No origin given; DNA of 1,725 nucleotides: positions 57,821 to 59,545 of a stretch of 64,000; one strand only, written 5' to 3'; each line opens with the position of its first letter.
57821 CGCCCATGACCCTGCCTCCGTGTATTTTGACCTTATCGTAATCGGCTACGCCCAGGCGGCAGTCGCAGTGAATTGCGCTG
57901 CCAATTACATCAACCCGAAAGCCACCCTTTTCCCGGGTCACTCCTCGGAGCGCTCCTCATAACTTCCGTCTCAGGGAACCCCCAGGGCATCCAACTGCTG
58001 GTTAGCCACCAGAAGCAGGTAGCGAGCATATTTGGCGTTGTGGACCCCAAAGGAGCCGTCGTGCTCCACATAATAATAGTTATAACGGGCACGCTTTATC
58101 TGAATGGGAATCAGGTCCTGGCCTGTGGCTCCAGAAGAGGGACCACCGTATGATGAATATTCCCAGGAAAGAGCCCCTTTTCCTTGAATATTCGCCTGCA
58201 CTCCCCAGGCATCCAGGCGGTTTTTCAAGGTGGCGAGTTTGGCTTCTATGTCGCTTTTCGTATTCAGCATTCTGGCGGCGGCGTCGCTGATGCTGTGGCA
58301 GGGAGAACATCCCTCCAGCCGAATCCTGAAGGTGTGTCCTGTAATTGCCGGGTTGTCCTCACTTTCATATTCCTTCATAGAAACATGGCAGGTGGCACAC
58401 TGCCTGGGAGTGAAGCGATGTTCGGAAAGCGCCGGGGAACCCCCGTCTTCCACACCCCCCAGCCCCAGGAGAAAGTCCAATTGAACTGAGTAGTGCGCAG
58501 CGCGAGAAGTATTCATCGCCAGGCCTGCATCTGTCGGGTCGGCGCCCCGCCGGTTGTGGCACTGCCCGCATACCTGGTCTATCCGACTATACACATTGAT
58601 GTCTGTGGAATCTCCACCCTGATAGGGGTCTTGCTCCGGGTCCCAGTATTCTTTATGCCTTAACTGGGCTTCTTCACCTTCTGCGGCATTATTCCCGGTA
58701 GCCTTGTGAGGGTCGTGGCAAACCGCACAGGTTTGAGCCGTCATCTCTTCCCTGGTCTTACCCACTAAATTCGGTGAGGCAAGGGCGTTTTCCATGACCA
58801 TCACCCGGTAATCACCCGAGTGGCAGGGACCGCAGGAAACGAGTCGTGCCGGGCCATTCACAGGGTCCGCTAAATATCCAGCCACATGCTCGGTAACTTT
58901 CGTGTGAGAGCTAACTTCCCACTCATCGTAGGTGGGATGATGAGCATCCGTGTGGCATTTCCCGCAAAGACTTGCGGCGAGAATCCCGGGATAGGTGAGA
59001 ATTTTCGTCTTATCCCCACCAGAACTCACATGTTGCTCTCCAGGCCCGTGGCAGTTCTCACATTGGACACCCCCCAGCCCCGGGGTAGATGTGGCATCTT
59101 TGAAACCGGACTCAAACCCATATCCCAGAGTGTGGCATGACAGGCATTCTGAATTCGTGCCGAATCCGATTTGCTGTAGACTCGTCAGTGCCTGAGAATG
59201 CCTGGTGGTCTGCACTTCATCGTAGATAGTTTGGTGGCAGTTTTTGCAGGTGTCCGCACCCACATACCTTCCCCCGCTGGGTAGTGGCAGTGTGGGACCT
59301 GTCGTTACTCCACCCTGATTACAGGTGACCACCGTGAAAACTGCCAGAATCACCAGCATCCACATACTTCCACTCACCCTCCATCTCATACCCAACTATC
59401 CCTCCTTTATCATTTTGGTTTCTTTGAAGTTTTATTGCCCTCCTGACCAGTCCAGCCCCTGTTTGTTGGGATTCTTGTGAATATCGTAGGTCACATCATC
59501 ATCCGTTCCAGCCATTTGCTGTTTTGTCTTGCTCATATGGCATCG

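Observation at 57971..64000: Porin-cytochrome extracellular electron transfer conduit (MtrAB/PioAB/Pcc-like)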

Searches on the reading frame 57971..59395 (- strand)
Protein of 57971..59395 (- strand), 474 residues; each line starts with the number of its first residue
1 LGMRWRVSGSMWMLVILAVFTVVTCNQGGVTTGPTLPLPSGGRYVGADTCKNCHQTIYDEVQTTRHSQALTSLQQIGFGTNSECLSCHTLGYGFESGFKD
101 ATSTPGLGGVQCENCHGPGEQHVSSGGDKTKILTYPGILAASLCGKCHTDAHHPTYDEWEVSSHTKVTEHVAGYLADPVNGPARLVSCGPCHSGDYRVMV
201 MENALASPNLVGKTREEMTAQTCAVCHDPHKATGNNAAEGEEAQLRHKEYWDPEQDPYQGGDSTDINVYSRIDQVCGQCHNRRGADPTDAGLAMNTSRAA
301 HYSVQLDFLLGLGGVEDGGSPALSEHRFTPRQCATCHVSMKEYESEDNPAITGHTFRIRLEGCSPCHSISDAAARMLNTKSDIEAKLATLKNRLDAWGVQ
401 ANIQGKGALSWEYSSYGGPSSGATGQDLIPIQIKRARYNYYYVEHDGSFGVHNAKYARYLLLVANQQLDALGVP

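Call 4: search_protein_families(library=pfam, proteins=[window:57971-59395:-], max_evalue=1)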
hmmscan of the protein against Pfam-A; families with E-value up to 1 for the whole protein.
window:57971-59395:- (474 aa): 8 families
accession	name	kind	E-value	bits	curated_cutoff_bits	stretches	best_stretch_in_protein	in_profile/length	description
PF14522.11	Cytochrome_C7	-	1.4e-15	57.3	24.8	4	218-286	11-54/67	Cytochrome c7 and related cytochrome c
PF22113.1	Mtrc-MtrF_II-IV_dom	-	1.1e-12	48.3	30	3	139-233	79-169/176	Outer membrane cytochrome MtrC/MtrF-like, domains II/IV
PF13435.11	Cytochrome_C554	-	2e-12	48.3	20.8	1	49-117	1-84/84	Cytochrome c554 and c-prime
PF14537.11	Cytochrom_c3_2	-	2.9e-10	40.9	25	2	45-89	24-65/79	Cytochrome c3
PF09699.15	Paired_CXXCH_1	-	3e-06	27.2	20.6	1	219-238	5-24/41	Doubled CXXCH motif (Paired_CXXCH_1)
PF23580.1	Znf_XAF1_N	-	0.00028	20.7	27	1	48-57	6-15/30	XIAP-associated factor 1-like, N-terminal zinc finger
PF05927.16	Penaeidin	-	0.014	16.6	25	1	14-61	7-57/73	Penaeidin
PF09430.16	EMC7_beta-sandw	-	0.16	12.6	26.6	1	441-466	23-48/122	ER membrane protein complex subunit 7, beta-sandwich domain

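Call 5: search_protein_families(library=ncbifam, proteins=[window:57971-59395:-], max_evalue=1)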
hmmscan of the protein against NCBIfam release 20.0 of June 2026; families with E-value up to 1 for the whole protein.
window:57971-59395:- (474 aa): 8 families
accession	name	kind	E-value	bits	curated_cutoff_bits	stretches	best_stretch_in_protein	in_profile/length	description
NF041198.1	UshA_like_PCGU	equivalog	1.3e-26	93.3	275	2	43-156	404-516/519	UshA-like (seleno)protein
NF041028.1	decahem_GSU2203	exception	9e-17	61.2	325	2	17-91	4-77/317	GSU2203 family decaheme c-type cytochrome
TIGR03508.1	decahem_SO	subfamily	1.9e-10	40.6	192.2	2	107-166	32-92/258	DmsE family decaheme c-type cytochrome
TIGR03153.1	cytochr_NrfH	equivalog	2.5e-06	27.6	134.2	2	320-377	18-69/138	cytochrome c nitrite reductase small subunit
NF043010.1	Cyt554_Nsmonas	equivalog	5.7e-06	25.9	400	1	43-122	27-121/238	cytochrome c-550 CycA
NF040886.1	cyt_C_like_Sec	equivalog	0.0018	16.9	250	1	48-119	46-114/423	multiheme c-type cytochrome (seleno)protein ExtKL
TIGR04257.1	nanowire_3heme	domain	0.0021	18.2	40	0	110-151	24-61/75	c(7)-type cytochrome triheme domain-containing protein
TIGR01905.1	paired_CXXCH_1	subfamily_domain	0.013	15.4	25.2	1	221-244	7-30/41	doubled CXXCH domain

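Call 27: search_solved_structures(query=window:57971-59395:-, max_evalue=1)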
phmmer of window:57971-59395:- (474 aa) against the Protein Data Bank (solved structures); distinct sequences matched with E-value up to 1: 6.
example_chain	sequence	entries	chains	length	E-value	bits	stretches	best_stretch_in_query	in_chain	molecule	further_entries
6qvm_A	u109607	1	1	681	1.4e-12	50.1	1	98-235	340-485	Multiheme cytochrome cf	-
6i5b_A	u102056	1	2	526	1.9e-11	46.3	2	74-150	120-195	Uncharacterized protein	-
1bvb_A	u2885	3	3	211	3e-06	29.2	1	77-121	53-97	CYTOCHROME C-554 | CYTOCHROME C554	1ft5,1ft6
4rkm_A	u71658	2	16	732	0.0035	19.1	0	221-239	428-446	MccA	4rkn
3oue_A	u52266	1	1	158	0.0053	18.5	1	83-204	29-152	Cytochrome c family protein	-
1sp3_A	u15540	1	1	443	0.13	13.9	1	70-162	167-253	cytochrome c, putative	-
